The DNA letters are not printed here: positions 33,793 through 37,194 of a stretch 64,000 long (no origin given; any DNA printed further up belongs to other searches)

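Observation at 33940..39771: Divergent gene pair: a 1034-aa helical protein and a 715-aa NERD/PD-(D/E)xK-like nuclease with a SEC-C tail. This is the best candidate for an undescribed defence system.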

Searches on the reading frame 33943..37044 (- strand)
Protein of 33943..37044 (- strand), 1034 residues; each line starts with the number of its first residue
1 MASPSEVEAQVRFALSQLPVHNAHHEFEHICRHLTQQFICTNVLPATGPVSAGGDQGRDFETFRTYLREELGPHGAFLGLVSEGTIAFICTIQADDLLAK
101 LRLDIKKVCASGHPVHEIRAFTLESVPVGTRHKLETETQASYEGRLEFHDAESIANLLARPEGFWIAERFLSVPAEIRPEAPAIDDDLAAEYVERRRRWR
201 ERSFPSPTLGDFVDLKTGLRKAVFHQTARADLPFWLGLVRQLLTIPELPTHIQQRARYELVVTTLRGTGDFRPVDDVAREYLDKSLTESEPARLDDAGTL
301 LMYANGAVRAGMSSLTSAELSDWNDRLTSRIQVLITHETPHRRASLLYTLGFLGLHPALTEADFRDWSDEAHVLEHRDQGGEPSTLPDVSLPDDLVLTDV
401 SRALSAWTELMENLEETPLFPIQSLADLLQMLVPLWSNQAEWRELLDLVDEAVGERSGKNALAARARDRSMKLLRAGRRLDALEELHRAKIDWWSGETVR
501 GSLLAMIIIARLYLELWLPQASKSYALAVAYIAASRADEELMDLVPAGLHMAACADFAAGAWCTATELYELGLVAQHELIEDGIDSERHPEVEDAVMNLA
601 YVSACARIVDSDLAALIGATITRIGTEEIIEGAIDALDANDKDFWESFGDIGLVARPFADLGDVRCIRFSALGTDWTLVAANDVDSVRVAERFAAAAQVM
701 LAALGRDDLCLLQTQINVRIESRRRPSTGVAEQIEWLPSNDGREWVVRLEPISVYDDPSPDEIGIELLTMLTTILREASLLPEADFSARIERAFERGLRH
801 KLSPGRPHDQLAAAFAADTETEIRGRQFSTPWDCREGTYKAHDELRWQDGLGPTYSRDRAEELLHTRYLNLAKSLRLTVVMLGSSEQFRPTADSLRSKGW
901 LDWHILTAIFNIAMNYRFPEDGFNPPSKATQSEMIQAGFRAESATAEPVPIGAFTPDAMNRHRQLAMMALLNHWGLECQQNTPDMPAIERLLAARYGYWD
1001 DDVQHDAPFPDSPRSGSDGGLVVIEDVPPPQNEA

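Call 3: search_protein_families(library=pfam, proteins=[window:33943-37044:-], max_evalue=1)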
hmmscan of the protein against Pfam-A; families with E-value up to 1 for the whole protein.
window:33943-37044:- (1034 aa): 0 families

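Call 4: search_protein_families(library=padloc, proteins=[window:33943-37044:-], max_evalue=1)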
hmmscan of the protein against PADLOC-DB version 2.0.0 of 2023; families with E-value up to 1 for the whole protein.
window:33943-37044:- (1034 aa): 0 families

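Call 5: search_protein_families(library=ncbifam, proteins=[window:33943-37044:-], max_evalue=1)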
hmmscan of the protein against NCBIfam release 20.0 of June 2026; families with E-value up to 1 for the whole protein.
window:33943-37044:- (1034 aa): 0 families

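Call 6: find_homologous_proteins(query=window:33943-37044:-)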
Query window:33943-37044:- (1034 aa): 599 proteins with E <= 0.001 among 8000 candidates; the best 120 are listed.
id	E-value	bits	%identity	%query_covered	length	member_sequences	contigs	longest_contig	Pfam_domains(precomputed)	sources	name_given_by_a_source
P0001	0.0e+0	2111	90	100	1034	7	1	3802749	-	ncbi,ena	-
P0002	0.0e+0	1997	86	100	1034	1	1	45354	-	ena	-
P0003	0.0e+0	1780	77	100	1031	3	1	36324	-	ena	-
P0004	0.0e+0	1768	76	100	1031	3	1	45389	-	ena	-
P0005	0.0e+0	1760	77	100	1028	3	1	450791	-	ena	-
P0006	0.0e+0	1740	75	99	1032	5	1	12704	-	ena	-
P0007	0.0e+0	1734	75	100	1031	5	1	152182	-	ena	-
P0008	0.0e+0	1732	74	100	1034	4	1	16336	-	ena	-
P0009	0.0e+0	1723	74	100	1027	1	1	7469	-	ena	-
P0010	0.0e+0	1703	74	100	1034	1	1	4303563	-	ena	-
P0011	0.0e+0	1701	74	100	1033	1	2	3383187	-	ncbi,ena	-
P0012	0.0e+0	1700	73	100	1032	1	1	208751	-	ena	-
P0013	0.0e+0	1696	77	95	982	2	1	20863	-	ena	-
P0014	0.0e+0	1695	73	100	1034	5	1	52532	-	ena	-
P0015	0.0e+0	1684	74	98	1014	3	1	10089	-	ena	-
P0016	0.0e+0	1667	72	100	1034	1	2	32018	-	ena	-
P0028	0.0e+0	1609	69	100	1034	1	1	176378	-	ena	-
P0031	0.0e+0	1597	69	99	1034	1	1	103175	-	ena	-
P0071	0.0e+0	1485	66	99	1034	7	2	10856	-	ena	-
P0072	0.0e+0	1485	65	99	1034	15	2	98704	-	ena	-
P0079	0.0e+0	1436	63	99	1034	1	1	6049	-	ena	-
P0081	0.0e+0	1407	62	99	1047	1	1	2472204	-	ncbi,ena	-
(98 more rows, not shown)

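Call 8: find_encoding_contigs(protein=P0001, flank=10000, max_places=3)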
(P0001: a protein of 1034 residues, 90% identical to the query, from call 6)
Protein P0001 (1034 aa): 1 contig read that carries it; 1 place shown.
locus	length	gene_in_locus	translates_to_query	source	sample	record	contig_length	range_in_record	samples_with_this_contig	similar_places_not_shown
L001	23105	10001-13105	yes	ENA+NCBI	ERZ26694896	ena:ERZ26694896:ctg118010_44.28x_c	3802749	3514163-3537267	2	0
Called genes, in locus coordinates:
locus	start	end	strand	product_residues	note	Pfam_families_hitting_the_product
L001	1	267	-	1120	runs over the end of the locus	PF02384:N6_Mtase, PF07669:Eco57I (faint), PF18135:Type_ISP_C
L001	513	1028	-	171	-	-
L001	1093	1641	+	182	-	PF00733:Asn_synthase (faint), PF06508:QueC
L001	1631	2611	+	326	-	-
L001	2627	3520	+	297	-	PF18144:SMODS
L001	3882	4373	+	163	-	PF18178:Cap17-like_N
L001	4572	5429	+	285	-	-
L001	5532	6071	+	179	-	PF22483:Mu-transpos_C_2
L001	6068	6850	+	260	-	PF01695:IstB_IS21, PF00308:Bac_DnaA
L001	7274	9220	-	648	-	PF02810:SEC-C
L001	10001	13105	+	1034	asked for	-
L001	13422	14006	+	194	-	-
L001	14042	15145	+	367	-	PF13271:DUF4062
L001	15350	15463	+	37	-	-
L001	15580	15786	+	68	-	-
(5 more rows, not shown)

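Call 9: find_encoding_contigs(protein=P0010, flank=10000, max_places=3)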
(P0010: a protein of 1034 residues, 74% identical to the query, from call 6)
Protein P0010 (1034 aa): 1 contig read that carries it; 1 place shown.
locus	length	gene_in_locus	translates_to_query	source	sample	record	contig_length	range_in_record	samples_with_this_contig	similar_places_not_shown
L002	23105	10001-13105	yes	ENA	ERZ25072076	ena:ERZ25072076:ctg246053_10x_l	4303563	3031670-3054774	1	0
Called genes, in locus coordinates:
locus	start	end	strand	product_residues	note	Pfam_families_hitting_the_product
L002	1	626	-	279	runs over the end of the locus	PF04909:Amidohydro_2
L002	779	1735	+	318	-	PF19300:BPD_transp_1_N, PF00528:BPD_transp_1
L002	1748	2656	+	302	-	PF12911:OppC_N (weak), PF00528:BPD_transp_1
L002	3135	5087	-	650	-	-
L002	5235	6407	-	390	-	PF00296:Bac_luciferase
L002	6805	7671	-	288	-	PF00296:Bac_luciferase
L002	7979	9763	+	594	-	PF03600:CitMHS, PF02080:TrkA_C (weak), PF00939:Na_sulph_symp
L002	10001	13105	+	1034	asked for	-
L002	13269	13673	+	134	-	PF01042:Ribonuc_L-PSP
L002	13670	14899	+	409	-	PF00155:Aminotran_1_2, PF01212:Beta_elim_lyase (weak), PF12897:Asp_aminotransf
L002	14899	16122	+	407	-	PF00155:Aminotran_1_2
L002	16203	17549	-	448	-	PF25293:Beta-prop_EMC1_N (faint), PF01011:PQQ (faint), PF13360:PQQ_2, PF13570:Beta-prop_ACSF4, PF13360:PQQ_2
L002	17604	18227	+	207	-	-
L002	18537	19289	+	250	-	PF02517:Rce1-like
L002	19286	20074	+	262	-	PF00290:Trp_syntA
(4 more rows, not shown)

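Call 10: find_encoding_contigs(protein=P0081, flank=10000, max_places=3)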
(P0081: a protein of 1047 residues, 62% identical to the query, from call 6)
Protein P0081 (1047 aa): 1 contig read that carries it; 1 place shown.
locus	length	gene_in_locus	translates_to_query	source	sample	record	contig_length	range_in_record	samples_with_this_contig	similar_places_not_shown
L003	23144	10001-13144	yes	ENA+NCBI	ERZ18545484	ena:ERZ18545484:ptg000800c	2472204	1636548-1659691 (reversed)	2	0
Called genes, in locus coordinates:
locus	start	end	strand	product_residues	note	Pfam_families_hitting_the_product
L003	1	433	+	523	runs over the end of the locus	PF05872:HerA_C (faint), PF10412:TrwB_AAD_bind (faint)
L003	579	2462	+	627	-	PF01555:N6_N4_Mtase (faint)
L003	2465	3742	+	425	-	-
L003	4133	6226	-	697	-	PF03235:GmrSD_N, PF07510:GmrSD_C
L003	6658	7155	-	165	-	-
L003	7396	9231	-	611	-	PF12802:MarR_2 (faint), PF13814:Replic_Relax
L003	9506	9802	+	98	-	PF01381:HTH_3 (weak)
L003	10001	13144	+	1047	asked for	-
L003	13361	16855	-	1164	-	PF13091:PLDc_2, PF00271:Helicase_C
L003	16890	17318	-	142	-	-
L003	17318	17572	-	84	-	PF01954:AF2212-like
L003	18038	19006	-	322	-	PF00589:Phage_integrase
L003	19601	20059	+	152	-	PF12950:TaqI_C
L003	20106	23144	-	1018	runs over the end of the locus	PF02384:N6_Mtase (faint), PF20473:MmeI_Mtase, PF07669:Eco57I, PF12950:TaqI_C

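Call 18: search_solved_structures(query=A1, max_evalue=10, show_alignments=2)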
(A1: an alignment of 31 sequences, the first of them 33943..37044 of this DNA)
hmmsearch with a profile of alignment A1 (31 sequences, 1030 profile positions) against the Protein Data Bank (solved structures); distinct sequences matched with E-value up to 10: 2.
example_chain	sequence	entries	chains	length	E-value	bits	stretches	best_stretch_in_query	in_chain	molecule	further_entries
2eey_A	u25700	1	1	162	0.012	16.9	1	497-605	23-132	Molybdopterin biosynthesis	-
8z11_H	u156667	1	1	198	1.6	9.8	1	329-411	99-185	iFCPI-10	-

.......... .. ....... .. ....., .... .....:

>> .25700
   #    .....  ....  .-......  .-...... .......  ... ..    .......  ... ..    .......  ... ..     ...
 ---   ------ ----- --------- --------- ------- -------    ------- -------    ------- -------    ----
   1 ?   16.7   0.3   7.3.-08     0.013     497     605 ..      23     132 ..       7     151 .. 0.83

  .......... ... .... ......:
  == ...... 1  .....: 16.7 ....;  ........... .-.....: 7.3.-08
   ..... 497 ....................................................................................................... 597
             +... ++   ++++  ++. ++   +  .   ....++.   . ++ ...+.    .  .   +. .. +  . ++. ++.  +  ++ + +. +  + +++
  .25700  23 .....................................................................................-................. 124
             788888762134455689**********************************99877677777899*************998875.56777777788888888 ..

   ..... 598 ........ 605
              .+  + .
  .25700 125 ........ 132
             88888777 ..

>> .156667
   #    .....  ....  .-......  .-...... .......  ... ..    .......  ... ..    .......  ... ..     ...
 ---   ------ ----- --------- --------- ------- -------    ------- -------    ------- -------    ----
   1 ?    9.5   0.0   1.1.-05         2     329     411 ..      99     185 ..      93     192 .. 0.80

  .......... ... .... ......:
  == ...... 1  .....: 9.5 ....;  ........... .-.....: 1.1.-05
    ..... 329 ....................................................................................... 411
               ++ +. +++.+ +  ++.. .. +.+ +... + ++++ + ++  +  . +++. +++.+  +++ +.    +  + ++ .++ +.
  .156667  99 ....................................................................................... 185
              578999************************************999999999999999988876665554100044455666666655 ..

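Call 21: find_related_loci(query=A1, collection=genome_contigs, flank=10000)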
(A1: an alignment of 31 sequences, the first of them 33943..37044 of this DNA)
Query A1 (1034 aa) in genome_contigs; peptide patterns used: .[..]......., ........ (x = any residue, [..] = any of these).
344 stretches matched a pattern; 222 encode a relative of the query (tblastn E <= 1e-3); the best 80 are kept; 80 distinct loci.
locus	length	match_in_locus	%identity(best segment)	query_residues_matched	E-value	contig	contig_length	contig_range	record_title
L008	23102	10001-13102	90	1-1034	0e+0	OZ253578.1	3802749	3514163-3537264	MAG: Chloroflexota bacterium isolate 48853afe-6264-4d68-b03e-03448b293cf5 genome assembly, chromosome: 1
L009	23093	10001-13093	70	1-1029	0e+0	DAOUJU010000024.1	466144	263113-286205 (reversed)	MAG TPA_asm: Anaerolineales bacterium isolate S34_279 k113_1511048, whole genome shotgun sequence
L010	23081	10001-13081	68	1-1032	0e+0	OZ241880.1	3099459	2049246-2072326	MAG: Dehalococcoidia bacterium isolate 7793bf3c-8c6b-46c4-b31f-2e3337617696 genome assembly, chromosome: 1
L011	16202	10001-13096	66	1-1029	0e+0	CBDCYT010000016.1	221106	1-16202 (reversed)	MAG: Dehalococcoidia bacterium isolate b3e3ad07-64b9-47c7-ad82-6c21615a0932 genome assembly, contig: contig_16, whole ge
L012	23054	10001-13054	66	1-1019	0e+0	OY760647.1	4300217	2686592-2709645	MAG: Caldilineaceae bacterium isolate dd18155e-cfc5-4d95-bdad-01b25ac4382b genome assembly, chromosome: 1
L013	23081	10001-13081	68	1-1029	0e+0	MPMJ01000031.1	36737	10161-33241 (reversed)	MAG: SAR202 cluster bacterium bin16 NODE_1802_length_36737_cov_11.7178_ID_3603, whole genome shotgun sequence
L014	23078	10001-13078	63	1-1028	0e+0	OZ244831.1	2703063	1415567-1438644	MAG: Dehalococcoidia bacterium isolate fefddc82-9128-483f-92e3-00fb9ba73f2d genome assembly, chromosome: 1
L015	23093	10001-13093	66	1-1028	0e+0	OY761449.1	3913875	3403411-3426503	MAG: Dehalococcoidia bacterium isolate 8faaec51-6d46-4fc3-9050-60b85d5760d4 genome assembly, chromosome: 1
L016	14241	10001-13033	53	1-1012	0e+0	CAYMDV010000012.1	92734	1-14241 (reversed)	MAG TPA_asm: uncultured Anaerolineaceae bacterium isolate SRP109090_co1_242 genome assembly, contig: NODE_228_length_927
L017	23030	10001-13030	53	4-1012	0e+0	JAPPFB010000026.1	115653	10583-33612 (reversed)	MAG: Chloroflexota bacterium isolate RHO1_bin_20 NODE_345_length_115653_cov_30.510926, whole genome shotgun sequence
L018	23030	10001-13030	53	4-1012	0e+0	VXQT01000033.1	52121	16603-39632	MAG: Chloroflexi bacterium isolate SB0664_bin_15 NODE_552_length_52121_cov_61.803941, whole genome shotgun sequence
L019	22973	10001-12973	53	1-996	0e+0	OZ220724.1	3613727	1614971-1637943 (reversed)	MAG: Acidimicrobiales bacterium isolate 2ecf3f36-bb12-4e02-a4a9-b25c11871a57 genome assembly, chromosome: 1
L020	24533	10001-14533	71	1-1011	0e+0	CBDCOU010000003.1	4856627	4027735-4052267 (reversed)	MAG: Caldilineaceae bacterium isolate 0823537f-3fa6-4916-8707-89ce61c7f738 genome assembly, contig: contig_3, whole geno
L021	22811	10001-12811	54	1-952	0e+0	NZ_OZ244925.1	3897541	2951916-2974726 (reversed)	MAG: Candidatus Poriferisodalis sp. isolate d42d1f9b-a66b-4d33-9477-cfa42e4046ee chromosome 1, complete sequence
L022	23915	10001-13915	58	1-1012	0e+0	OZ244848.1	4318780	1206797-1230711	MAG: Chloroflexota bacterium isolate 63517e8d-ff5b-49d2-9bcc-bc3416bcaf89 genome assembly, chromosome: 1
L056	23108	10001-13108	33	1-1034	1e-148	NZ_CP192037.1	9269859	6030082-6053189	Actinosynnema sp. CS-041913 chromosome, complete genome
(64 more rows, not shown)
